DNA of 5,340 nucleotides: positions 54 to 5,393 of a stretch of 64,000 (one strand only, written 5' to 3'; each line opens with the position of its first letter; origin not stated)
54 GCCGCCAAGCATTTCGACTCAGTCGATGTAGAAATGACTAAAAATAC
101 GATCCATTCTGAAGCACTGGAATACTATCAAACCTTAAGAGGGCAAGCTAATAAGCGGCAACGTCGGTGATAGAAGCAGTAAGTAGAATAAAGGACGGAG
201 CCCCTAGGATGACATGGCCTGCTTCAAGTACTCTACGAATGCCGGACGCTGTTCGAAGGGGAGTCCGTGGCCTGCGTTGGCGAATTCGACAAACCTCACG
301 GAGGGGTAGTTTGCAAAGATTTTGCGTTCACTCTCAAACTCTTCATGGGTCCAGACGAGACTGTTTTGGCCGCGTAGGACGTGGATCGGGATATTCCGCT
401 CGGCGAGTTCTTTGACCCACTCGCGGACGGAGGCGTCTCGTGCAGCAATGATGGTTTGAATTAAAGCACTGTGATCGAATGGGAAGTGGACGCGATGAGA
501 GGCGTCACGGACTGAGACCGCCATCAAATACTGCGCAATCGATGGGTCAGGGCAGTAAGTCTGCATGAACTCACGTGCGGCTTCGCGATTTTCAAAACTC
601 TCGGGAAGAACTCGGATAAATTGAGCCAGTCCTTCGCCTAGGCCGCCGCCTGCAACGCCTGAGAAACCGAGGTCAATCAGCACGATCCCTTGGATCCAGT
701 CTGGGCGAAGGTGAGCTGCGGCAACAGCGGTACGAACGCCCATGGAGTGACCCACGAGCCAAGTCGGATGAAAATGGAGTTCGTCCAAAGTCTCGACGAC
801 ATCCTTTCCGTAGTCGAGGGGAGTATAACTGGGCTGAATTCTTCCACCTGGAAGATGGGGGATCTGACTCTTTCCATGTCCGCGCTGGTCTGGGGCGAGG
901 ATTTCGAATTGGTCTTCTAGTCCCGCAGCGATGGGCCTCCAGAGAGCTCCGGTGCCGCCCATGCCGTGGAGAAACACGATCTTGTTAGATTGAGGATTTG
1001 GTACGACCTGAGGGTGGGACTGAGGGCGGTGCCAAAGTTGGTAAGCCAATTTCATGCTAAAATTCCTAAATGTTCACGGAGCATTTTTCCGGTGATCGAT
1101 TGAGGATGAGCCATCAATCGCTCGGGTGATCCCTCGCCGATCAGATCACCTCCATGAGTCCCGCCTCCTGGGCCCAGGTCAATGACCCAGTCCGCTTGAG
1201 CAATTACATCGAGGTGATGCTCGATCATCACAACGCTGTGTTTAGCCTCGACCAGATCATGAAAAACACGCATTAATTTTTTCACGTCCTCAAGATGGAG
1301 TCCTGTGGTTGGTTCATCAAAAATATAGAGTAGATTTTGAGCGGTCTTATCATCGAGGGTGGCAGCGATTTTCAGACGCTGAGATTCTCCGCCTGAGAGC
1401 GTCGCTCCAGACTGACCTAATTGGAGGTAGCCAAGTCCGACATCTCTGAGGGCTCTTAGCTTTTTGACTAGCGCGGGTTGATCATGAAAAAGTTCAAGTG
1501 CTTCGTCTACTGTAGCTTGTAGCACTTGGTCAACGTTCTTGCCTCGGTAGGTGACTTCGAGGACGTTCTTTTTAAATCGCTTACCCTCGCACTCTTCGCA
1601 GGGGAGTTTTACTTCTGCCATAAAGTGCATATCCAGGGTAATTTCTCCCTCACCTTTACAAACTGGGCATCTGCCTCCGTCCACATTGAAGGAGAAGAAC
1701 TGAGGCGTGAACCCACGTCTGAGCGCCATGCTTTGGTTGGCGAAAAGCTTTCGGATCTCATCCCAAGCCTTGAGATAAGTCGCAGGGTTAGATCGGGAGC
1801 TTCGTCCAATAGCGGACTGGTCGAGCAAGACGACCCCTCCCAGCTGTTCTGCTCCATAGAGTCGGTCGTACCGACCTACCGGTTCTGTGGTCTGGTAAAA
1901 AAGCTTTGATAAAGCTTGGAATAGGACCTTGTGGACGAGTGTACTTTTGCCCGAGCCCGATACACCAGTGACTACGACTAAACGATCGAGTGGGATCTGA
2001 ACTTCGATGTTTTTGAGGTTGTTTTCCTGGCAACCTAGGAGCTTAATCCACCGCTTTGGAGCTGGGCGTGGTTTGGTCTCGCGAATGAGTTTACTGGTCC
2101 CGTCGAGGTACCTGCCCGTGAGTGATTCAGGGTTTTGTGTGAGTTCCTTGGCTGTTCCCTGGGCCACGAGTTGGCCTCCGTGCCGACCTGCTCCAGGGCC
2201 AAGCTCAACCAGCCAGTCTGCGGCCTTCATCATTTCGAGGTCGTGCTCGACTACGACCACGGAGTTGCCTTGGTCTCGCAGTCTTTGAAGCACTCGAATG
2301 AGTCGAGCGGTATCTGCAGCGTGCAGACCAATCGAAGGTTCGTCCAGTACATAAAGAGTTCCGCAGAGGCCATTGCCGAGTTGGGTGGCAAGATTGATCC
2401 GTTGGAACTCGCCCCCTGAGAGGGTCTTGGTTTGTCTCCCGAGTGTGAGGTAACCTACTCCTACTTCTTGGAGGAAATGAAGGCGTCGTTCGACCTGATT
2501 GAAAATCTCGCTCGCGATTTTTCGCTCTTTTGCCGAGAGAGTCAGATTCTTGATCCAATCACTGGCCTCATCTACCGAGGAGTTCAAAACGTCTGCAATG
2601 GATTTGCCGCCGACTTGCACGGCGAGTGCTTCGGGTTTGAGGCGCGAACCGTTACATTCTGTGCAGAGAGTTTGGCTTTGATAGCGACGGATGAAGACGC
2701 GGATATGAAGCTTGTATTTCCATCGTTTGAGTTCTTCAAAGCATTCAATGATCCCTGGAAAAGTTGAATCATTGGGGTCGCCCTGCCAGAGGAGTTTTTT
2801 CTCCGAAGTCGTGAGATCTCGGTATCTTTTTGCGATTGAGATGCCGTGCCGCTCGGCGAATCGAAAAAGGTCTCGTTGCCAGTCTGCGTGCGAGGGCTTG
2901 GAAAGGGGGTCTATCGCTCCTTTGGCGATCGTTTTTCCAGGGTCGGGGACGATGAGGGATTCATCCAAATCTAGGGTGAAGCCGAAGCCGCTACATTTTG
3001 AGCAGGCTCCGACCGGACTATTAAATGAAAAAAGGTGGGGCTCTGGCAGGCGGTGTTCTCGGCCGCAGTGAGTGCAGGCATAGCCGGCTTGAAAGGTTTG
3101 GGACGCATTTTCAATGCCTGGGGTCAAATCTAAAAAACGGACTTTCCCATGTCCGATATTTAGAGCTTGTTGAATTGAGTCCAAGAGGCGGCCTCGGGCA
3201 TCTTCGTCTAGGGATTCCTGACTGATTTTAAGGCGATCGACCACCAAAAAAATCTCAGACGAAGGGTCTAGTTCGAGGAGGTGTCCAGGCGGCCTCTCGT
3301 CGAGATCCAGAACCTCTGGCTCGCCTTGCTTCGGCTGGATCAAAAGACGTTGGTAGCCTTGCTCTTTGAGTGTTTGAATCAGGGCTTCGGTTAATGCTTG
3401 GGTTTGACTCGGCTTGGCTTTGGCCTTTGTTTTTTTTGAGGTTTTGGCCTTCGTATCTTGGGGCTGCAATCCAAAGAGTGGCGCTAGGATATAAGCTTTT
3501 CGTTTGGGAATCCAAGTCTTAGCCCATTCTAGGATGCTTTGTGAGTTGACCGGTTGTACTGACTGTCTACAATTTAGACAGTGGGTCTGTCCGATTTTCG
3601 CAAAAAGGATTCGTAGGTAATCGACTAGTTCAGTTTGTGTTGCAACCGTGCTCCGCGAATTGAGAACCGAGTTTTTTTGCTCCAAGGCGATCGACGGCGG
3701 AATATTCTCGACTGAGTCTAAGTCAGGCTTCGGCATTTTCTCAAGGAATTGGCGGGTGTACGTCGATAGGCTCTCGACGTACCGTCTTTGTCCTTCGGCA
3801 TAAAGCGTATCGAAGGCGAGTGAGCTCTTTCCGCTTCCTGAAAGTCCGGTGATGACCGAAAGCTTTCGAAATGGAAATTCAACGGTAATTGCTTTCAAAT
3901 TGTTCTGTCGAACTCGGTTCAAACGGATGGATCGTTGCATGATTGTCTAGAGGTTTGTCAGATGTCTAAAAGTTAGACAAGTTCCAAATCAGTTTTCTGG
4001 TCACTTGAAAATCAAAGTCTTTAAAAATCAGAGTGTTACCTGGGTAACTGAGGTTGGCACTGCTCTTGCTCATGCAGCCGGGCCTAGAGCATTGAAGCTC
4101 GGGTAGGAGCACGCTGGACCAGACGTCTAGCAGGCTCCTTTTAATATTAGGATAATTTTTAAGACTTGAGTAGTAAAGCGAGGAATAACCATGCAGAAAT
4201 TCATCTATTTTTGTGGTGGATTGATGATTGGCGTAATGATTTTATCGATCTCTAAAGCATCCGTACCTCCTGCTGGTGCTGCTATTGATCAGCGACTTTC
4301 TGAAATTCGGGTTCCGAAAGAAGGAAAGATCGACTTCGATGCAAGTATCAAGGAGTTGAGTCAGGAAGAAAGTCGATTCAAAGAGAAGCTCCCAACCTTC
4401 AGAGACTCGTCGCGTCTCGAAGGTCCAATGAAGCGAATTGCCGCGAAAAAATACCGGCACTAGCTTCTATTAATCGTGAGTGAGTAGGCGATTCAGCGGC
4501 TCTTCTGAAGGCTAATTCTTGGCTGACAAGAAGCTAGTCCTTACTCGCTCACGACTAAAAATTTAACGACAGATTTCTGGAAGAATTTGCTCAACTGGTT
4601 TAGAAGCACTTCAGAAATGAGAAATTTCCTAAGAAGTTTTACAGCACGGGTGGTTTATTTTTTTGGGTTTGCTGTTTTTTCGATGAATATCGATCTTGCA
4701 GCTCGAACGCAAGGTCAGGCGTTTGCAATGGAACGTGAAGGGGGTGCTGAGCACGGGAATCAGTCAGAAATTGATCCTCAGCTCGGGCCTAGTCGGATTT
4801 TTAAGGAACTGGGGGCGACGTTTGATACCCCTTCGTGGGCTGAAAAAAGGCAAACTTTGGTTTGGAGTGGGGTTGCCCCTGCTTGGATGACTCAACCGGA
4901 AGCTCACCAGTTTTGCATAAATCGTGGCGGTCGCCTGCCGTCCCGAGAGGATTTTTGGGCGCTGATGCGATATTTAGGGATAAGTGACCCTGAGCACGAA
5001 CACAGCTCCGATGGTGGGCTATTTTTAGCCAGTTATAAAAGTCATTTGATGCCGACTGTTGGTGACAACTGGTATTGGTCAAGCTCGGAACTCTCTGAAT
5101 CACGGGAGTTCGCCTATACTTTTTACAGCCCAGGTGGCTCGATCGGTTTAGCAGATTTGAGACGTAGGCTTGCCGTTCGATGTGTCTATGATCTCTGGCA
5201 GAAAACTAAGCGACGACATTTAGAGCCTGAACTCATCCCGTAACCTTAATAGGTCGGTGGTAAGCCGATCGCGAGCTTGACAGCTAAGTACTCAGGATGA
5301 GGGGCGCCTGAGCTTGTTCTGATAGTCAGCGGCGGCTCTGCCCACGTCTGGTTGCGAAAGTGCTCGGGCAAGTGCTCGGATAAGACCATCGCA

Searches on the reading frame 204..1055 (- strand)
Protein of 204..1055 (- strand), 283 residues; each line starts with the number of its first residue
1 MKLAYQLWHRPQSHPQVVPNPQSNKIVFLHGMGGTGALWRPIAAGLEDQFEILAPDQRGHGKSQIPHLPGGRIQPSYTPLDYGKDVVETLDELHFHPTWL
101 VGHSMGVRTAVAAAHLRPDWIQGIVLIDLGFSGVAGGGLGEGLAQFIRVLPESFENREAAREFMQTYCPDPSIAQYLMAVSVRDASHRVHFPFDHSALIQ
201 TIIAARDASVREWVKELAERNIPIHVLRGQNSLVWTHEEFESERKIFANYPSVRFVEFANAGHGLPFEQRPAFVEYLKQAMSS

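Call 25: search_protein_families(library=pfam, proteins=[window:204-1055:-], max_evalue=0.0001)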
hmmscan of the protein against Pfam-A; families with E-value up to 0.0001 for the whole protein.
window:204-1055:- (283 aa): 3 families
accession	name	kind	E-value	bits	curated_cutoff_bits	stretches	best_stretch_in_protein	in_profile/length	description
PF00561.26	Abhydrolase_1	-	1e-21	78.1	25.8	1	26-168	3-137/245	alpha/beta hydrolase fold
PF12697.13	Abhydrolase_6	-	3.5e-21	77.3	26.3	1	26-274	1-214/217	Alpha/beta hydrolase family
PF12146.15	Hydrolase_4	-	1.1e-12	48.3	27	1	24-133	5-113/239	Serine aminopeptidase, S33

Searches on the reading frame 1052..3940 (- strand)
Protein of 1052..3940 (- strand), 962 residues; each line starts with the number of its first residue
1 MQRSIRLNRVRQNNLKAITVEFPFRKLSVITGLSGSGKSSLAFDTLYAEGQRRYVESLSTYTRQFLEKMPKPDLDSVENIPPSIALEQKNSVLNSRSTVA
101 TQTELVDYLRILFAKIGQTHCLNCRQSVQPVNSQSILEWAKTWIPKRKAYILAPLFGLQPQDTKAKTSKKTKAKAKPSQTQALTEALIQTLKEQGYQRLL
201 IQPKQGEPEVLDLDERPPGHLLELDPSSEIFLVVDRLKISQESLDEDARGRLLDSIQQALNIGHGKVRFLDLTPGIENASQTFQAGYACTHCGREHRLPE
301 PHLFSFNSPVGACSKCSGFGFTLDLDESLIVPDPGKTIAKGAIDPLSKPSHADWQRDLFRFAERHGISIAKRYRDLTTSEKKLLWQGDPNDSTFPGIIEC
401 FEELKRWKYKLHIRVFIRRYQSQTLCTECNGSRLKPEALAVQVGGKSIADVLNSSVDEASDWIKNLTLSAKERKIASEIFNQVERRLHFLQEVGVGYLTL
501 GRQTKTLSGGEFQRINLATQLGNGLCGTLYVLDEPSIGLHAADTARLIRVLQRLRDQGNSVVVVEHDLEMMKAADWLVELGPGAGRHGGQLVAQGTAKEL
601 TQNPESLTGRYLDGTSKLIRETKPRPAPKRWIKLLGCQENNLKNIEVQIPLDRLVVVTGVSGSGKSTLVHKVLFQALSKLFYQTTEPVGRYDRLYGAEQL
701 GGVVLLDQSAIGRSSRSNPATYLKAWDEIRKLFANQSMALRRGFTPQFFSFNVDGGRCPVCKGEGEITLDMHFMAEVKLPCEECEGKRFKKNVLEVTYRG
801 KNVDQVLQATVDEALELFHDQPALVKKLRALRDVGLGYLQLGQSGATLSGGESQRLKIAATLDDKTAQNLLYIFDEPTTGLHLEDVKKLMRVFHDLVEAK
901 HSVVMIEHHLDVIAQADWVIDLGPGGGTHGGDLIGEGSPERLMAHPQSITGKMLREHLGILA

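Call 25: search_protein_families(library=pfam, proteins=[window:1052-3940:-], max_evalue=0.0001)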
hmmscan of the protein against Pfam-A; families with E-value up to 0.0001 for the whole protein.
window:1052-3940:- (962 aa): 12 families
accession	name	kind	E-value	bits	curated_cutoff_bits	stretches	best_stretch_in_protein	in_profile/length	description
PF00005.33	ABC_tran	-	1.9e-18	67.8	25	0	806-879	71-137/137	ABC transporter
PF02463.25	SMC_N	-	6.8e-11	42.4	40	0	370-579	135-210/220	RecF/RecN/SMC N terminal domain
PF17755.6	UvrA_DNA-bind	-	1.3e-10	42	23.2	1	326-391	1-66/110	UvrA DNA-binding domain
PF13191.12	AAA_16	-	4.2e-08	34.3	32.6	0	653-679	25-51/167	AAA ATPase domain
PF17760.6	UvrA_inter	-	4.6e-08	33.3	23.3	1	184-269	33-105/109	UvrA interaction domain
PF13555.12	AAA_29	-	2.5e-07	30.8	27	0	648-669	18-39/61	P-loop containing region of AAA domain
PF20703.3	nSTAND1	-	1.2e-06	28.9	27.1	0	652-678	33-59/379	Novel STAND NTPase 1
PF13175.12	AAA_15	-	6.2e-06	26.5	32.1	0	863-909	323-369/374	AAA ATPase domain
PF13304.12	AAA_21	-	9.2e-06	26.4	27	0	527-568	259-300/304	AAA domain, putative AbiEii toxin, Type IV TA system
PF20720.3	nSTAND3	-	1.9e-05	24.8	27.2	0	652-680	17-45/155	Novel STAND NTPase 3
PF03193.22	RsgA_GTPase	-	4.3e-05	23.8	30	0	639-673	94-127/174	RsgA GTPase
PF13671.12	AAA_33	-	4.4e-05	24.3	27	0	654-673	1-20/143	AAA domain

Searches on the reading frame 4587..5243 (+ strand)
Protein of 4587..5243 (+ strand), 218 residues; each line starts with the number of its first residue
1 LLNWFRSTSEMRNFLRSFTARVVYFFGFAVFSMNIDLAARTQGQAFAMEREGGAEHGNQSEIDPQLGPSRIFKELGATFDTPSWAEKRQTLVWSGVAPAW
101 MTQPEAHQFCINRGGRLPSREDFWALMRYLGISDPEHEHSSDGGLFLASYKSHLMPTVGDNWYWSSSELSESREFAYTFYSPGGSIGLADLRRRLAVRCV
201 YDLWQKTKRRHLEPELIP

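Call 3: search_protein_families(library=pfam, proteins=[window:4587-5243:+], max_evalue=0.01)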
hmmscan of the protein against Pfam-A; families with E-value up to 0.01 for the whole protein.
window:4587-5243:+ (218 aa): 1 family
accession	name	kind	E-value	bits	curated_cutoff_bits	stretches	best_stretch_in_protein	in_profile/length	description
PF07603.17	Lcl_C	-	0.00058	20.6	34.9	1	97-200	16-116/117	Lcl C-terminal domain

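Call 4: search_protein_families(library=ncbifam, proteins=[window:4587-5243:+], max_evalue=0.01)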
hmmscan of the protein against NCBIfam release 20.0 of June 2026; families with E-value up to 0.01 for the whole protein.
window:4587-5243:+ (218 aa): 0 families
